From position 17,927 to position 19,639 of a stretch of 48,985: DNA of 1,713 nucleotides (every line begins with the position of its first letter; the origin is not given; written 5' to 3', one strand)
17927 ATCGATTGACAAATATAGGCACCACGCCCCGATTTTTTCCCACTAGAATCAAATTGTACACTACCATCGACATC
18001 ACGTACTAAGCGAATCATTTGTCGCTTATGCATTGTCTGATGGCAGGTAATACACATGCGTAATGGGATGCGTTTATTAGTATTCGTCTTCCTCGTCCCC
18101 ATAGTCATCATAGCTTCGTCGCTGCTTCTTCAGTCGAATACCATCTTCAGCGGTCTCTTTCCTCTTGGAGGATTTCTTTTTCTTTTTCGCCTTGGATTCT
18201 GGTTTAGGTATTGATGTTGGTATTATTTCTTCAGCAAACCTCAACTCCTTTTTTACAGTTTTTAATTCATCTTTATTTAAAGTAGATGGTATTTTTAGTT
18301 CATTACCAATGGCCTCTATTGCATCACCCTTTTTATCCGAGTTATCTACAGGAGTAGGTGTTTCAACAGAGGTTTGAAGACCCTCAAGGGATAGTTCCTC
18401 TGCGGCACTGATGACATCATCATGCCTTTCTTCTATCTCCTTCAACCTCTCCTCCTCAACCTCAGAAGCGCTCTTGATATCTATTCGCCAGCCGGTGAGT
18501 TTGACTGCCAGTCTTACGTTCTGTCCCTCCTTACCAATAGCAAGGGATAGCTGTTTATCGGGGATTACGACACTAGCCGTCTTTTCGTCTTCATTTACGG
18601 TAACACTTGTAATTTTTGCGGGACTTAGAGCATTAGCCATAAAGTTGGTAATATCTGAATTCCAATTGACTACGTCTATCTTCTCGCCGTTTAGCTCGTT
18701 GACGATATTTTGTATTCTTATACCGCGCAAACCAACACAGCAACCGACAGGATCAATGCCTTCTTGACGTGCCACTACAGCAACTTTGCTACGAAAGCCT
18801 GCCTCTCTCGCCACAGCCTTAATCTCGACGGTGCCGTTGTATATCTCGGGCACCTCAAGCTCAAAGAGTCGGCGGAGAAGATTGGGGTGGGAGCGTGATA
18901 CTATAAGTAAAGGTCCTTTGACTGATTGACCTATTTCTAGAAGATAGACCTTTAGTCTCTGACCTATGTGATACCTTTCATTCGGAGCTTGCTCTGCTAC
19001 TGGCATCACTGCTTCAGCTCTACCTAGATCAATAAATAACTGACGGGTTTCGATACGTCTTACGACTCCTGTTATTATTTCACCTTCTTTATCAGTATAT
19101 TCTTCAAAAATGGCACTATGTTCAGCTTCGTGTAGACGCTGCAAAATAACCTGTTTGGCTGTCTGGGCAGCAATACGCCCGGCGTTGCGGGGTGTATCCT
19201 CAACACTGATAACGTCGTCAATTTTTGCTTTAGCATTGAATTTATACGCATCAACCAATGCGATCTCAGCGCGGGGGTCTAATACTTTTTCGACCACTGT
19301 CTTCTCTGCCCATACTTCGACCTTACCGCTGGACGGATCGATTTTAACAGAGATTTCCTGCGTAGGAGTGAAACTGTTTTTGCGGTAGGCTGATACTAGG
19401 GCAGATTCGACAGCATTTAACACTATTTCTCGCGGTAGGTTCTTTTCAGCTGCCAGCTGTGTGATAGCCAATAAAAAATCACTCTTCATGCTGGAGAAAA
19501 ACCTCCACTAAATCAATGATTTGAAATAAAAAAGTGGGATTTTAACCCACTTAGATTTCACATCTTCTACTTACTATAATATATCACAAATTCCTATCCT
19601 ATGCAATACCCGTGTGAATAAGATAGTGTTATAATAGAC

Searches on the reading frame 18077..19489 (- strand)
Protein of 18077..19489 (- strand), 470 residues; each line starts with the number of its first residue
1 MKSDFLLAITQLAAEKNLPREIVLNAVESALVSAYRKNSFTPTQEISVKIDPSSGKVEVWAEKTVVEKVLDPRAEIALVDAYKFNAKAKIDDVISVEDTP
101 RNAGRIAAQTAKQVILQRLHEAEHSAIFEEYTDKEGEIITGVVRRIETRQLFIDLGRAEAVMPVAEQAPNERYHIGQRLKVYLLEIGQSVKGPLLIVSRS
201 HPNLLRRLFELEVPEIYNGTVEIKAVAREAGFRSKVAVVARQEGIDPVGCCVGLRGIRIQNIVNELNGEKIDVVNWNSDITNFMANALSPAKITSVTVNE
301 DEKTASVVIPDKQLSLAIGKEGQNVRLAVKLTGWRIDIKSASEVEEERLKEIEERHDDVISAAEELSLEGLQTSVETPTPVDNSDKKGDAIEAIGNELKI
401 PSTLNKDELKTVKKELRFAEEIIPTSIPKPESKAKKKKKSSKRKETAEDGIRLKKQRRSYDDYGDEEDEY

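Call 38: search_protein_families(library=ncbifam, proteins=[window:18077-19489:-], max_evalue=1e-8)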
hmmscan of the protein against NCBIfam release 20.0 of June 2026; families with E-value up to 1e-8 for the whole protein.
window:18077-19489:- (470 aa): 4 families
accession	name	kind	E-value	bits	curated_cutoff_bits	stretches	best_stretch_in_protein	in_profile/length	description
TIGR01953.1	NusA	equivalog_domain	3.8e-122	407.5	253.4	1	5-342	2-339/340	transcription termination factor NusA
NF006645.0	PRK09202.4-5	equivalog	1.1e-63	215.7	532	1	3-350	17-379/540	transcription termination/antitermination protein NusA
NF006642.0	PRK09202.4-1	equivalog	5.9e-34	117.5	687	1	64-353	90-387/614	transcription termination/antitermination protein NusA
TIGR01952.1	nusA_arch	equivalog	1.5e-13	51.3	74.35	1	247-340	43-137/141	NusA-like transcription termination signal-binding factor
